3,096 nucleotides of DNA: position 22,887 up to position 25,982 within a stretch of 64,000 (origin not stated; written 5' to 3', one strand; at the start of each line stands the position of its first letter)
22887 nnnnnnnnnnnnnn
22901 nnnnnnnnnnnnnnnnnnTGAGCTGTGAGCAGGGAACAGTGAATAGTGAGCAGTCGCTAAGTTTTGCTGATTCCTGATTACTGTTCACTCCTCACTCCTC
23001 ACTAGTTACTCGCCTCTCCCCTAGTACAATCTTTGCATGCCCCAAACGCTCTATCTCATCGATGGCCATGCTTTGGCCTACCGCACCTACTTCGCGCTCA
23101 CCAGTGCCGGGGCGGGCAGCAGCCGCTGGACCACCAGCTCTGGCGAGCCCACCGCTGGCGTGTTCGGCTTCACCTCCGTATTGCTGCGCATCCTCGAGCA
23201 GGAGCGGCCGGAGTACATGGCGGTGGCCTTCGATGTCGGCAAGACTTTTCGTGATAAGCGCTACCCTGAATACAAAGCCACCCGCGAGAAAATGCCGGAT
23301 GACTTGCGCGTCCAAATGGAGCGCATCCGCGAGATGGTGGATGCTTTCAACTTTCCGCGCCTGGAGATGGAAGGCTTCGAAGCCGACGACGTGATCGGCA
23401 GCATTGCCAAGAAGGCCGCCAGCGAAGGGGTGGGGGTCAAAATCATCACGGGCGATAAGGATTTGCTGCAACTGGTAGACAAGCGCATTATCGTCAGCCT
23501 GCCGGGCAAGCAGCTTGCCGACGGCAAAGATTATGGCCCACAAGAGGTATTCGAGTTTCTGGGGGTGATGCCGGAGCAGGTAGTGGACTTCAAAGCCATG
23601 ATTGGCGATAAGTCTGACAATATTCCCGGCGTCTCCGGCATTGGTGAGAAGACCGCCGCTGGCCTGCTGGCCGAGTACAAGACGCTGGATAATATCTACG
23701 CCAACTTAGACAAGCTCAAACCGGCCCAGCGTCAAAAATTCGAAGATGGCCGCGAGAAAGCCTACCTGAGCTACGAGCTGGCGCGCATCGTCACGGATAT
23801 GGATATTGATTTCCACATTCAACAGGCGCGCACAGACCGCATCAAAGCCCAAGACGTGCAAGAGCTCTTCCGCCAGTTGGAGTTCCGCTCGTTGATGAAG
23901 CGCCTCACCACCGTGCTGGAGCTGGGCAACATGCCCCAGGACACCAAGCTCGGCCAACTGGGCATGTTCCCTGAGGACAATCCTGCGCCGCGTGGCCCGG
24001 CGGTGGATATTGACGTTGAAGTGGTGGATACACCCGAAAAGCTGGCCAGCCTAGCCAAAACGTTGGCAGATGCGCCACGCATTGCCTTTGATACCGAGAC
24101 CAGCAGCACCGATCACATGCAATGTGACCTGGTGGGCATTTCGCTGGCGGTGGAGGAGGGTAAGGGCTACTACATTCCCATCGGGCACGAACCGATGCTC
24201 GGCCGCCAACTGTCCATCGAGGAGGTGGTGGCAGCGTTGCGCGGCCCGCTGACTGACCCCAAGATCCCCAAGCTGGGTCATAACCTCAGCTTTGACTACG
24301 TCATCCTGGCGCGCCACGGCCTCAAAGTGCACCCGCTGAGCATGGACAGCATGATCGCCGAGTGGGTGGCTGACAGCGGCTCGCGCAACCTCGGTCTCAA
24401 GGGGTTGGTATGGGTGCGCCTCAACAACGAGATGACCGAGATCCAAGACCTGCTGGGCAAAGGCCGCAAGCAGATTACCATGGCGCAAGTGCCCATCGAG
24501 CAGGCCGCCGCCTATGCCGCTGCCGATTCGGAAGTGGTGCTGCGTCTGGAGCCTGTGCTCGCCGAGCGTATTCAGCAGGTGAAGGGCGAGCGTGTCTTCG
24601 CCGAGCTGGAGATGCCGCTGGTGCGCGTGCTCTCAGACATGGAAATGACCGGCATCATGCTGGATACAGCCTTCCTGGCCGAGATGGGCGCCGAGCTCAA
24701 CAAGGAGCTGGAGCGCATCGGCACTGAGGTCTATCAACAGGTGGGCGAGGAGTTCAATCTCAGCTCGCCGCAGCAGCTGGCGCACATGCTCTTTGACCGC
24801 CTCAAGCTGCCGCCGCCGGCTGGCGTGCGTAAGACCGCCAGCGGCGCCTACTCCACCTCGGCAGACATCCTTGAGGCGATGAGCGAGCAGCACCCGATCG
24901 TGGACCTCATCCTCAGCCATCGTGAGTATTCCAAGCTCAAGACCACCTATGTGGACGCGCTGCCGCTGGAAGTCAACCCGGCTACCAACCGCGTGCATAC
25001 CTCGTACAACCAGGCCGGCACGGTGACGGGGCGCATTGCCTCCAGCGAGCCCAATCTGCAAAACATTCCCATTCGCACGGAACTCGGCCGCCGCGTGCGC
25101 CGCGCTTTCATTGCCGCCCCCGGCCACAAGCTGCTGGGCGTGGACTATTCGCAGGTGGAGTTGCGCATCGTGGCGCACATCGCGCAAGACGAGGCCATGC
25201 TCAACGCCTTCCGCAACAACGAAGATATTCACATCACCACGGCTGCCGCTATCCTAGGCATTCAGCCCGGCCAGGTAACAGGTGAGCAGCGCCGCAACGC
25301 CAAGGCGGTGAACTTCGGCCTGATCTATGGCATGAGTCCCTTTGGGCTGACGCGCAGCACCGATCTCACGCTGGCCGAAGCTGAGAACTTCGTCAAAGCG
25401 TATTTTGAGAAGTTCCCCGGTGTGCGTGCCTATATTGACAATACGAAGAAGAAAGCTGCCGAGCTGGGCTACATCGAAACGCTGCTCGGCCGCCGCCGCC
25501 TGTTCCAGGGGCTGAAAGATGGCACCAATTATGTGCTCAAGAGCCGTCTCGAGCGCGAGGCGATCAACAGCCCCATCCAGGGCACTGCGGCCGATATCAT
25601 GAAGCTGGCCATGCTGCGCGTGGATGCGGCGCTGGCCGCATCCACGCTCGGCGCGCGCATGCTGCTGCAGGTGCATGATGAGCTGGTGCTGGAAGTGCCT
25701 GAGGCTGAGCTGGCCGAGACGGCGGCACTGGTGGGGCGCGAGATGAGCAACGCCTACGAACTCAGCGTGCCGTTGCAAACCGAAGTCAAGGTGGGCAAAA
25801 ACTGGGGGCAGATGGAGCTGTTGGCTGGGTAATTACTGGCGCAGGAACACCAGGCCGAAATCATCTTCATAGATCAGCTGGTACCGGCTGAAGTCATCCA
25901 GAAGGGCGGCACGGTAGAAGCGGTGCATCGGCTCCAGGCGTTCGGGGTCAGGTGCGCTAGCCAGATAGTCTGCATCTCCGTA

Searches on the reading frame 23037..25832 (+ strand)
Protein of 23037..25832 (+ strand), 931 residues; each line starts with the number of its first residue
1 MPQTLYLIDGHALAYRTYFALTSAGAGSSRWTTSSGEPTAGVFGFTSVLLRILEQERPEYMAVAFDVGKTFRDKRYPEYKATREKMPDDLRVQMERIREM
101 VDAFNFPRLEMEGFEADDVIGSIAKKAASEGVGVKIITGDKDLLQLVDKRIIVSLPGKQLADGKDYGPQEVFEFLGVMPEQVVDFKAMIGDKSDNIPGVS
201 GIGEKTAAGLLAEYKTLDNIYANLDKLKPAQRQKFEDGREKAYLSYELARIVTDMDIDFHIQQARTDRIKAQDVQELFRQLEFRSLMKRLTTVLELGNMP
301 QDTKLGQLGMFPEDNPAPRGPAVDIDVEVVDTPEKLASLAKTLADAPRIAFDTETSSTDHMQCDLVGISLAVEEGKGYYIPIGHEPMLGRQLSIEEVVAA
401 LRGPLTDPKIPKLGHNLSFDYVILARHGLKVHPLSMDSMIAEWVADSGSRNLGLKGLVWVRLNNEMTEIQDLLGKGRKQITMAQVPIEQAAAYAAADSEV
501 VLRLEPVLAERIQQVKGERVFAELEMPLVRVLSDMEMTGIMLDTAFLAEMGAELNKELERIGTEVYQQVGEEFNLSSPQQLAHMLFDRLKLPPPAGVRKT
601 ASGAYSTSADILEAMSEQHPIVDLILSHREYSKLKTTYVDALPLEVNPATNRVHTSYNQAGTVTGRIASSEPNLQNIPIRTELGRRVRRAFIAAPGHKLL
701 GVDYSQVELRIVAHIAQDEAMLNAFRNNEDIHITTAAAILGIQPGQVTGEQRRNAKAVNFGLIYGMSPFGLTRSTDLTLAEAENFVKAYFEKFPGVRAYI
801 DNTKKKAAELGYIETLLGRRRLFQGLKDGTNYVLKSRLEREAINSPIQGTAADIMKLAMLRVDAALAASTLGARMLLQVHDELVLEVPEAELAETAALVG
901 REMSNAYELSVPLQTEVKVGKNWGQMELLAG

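Call 54: search_protein_families(library=pfam, proteins=[window:23037-25832:+], max_evalue=0.00001)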
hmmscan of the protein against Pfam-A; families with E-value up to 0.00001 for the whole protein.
window:23037-25832:+ (931 aa): 4 families
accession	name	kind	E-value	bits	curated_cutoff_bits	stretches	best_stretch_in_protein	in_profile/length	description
PF00476.26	DNA_pol_A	-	1.3e-151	505.4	34.3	1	546-925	3-381/381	DNA polymerase family A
PF02739.22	5_3_exonuc_N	-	5.6e-54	182.7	34.3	1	4-173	1-161/164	5'-3' exonuclease, N-terminal resolvase-like domain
PF01367.25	5_3_exonuc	-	6.7e-33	113.5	40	1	177-270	1-95/97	5'-3' exonuclease, C-terminal SAM fold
PF01612.26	DNA_pol_A_exo1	-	9.6e-27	94.3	23.6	1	328-512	2-172/173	3'-5' exonuclease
